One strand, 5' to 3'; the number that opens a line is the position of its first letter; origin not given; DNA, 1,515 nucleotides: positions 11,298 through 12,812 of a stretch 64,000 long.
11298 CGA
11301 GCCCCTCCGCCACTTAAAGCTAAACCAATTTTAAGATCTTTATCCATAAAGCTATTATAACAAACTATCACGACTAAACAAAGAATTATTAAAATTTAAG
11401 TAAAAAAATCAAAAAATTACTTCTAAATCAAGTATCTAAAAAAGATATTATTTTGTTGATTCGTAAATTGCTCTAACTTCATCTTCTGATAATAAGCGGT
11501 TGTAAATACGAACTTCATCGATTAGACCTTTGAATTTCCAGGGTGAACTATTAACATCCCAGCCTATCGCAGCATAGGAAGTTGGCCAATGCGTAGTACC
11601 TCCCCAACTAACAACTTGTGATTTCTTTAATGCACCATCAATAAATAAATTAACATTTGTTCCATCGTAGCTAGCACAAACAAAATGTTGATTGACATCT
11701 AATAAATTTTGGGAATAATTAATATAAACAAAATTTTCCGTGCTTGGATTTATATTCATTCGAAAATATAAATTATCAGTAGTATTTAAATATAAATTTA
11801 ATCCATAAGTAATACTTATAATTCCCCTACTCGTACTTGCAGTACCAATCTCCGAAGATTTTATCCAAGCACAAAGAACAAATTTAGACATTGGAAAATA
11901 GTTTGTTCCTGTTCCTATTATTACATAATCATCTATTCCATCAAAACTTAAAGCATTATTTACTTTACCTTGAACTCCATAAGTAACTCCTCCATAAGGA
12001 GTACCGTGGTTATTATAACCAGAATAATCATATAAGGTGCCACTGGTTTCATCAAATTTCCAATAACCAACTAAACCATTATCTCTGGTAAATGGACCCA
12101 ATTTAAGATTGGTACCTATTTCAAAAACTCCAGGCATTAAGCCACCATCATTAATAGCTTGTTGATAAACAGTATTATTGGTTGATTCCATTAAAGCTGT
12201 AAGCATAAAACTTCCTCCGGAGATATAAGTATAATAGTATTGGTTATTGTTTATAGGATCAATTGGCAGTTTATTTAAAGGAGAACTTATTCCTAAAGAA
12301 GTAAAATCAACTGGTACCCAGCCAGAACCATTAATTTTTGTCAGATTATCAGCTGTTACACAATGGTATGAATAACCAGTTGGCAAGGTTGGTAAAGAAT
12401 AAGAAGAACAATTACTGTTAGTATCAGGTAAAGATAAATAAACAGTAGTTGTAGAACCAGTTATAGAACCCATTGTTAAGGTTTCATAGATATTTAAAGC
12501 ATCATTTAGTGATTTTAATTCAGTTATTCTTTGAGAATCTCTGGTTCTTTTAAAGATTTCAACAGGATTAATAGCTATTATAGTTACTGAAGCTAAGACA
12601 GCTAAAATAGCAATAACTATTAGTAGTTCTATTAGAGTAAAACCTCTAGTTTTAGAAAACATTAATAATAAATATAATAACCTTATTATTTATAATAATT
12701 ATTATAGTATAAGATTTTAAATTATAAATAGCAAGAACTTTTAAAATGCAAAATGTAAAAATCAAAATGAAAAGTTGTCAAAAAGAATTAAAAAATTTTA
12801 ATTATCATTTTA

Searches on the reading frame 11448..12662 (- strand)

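Call 16: search_protein_families(library=pfam, proteins=[window:11448-12662:-], max_evalue=0.0001)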
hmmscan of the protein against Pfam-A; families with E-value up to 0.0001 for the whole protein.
window:11448-12662:- (404 aa): 2 families
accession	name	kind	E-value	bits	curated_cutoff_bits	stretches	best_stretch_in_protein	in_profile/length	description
PF13385.13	Laminin_G_3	-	1.6e-20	74.2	27.6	1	241-396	1-150/151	Concanavalin A-like lectin/glucanases superfamily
PF07963.17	N_methyl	-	3.5e-08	33.1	21.2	1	3-26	2-25/27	Prokaryotic N-terminal methylation motif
